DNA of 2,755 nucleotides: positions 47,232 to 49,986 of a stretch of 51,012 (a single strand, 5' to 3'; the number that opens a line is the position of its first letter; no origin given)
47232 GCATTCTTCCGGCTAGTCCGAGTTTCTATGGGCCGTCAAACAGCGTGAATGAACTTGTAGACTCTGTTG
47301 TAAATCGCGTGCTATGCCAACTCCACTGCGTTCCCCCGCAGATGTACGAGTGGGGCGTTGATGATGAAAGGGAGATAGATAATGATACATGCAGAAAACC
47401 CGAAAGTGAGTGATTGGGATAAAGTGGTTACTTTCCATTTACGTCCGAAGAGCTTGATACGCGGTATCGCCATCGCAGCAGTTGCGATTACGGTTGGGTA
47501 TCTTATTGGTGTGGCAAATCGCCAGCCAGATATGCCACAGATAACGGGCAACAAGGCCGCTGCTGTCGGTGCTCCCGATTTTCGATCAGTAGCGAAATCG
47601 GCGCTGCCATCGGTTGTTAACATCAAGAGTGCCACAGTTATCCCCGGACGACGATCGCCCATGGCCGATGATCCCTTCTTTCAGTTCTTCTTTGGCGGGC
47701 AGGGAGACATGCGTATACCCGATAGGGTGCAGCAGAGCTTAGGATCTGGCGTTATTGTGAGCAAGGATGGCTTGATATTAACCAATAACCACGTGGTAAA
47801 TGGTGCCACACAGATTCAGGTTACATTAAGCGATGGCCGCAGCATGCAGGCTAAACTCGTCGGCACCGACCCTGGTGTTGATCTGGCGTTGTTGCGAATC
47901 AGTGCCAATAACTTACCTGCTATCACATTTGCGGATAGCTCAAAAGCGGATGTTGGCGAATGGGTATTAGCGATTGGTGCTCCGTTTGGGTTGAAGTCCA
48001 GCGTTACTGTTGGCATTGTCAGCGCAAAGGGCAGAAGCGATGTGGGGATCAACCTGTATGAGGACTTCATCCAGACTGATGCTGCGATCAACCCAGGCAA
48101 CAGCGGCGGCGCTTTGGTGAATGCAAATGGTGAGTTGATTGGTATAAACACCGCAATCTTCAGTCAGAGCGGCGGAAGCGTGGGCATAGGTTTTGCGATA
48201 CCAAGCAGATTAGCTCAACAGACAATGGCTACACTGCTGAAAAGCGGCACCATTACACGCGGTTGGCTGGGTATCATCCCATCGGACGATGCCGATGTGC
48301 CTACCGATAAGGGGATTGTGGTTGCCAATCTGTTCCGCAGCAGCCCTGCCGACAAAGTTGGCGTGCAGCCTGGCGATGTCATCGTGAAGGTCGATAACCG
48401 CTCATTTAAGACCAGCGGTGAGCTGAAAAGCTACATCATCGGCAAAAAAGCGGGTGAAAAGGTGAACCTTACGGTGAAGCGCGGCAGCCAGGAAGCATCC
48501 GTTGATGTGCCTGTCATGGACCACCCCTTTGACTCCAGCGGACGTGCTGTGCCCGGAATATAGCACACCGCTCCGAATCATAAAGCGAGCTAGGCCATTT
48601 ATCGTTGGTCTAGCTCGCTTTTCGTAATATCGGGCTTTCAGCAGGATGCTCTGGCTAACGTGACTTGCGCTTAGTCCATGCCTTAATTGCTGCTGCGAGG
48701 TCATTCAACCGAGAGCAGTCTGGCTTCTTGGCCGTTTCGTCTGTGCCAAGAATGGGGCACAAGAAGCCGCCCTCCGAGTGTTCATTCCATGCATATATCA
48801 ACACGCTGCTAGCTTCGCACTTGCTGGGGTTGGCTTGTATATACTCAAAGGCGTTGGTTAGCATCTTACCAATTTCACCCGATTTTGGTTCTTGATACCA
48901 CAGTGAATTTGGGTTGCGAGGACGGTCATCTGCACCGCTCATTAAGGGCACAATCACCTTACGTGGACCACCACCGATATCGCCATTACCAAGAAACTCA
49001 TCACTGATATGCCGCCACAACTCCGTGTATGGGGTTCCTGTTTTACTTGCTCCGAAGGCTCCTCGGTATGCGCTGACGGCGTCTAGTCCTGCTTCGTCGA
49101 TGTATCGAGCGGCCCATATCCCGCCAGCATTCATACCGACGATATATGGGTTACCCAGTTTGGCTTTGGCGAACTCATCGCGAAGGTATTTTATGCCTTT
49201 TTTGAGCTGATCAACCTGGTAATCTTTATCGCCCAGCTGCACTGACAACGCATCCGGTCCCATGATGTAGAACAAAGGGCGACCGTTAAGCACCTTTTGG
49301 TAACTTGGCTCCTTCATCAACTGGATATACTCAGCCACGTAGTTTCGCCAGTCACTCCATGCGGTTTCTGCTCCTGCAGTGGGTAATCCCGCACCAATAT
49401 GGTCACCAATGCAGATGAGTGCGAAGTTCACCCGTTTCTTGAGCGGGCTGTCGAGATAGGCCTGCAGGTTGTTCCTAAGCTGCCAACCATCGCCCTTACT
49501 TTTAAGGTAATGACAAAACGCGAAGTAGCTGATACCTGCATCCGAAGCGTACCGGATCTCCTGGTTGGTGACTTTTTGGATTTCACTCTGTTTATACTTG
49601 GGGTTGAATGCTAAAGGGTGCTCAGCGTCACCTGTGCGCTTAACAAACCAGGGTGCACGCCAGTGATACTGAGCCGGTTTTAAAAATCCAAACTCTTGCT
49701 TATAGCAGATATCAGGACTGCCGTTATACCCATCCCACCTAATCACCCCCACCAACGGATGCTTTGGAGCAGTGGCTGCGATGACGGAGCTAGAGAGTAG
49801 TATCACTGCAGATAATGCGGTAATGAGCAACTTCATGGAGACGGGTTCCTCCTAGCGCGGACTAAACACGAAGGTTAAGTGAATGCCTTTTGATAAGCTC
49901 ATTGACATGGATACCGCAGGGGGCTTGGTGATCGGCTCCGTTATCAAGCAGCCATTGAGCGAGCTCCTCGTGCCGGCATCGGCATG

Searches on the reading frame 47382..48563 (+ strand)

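Call 15: search_protein_families(library=pfam, proteins=[window:47382-48563:+], max_evalue=0.00001)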
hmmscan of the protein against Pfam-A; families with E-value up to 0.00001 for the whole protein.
window:47382-48563:+ (393 aa): 7 families
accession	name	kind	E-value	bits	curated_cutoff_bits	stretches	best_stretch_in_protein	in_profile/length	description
PF13365.12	Trypsin_2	-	1.2e-36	127.1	27.6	1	121-255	1-144/144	Trypsin-like peptidase domain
PF00089.32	Trypsin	-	1.6e-20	74.3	20.6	1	118-275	24-213/220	Trypsin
PF13180.12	PDZ_2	-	3.3e-17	63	27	1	297-378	4-80/80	PDZ domain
PF00595.29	PDZ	-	3.3e-10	40.6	23.2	1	292-366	8-81/81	PDZ domain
PF17820.7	PDZ_6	-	2.2e-09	37.4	27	1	321-367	9-54/54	PDZ domain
PF10459.15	Peptidase_S46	-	3.8e-07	29.6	22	0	119-145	47-73/698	Peptidase S46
PF14685.13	PDZ_Tricorn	-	5.9e-06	26.6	25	0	320-372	30-83/88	Tricorn protease PDZ domain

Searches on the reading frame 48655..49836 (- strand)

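Call 15: search_protein_families(library=pfam, proteins=[window:48655-49836:-], max_evalue=0.00001)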
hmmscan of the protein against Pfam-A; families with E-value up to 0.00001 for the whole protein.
window:48655-49836:- (393 aa): 1 family
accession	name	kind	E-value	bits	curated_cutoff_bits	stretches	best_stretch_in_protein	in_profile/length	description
PF14307.12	Glyco_tran_WbsX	-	4.1e-09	36.8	25.1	0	161-362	134-339/350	Glycosyltransferase WbsX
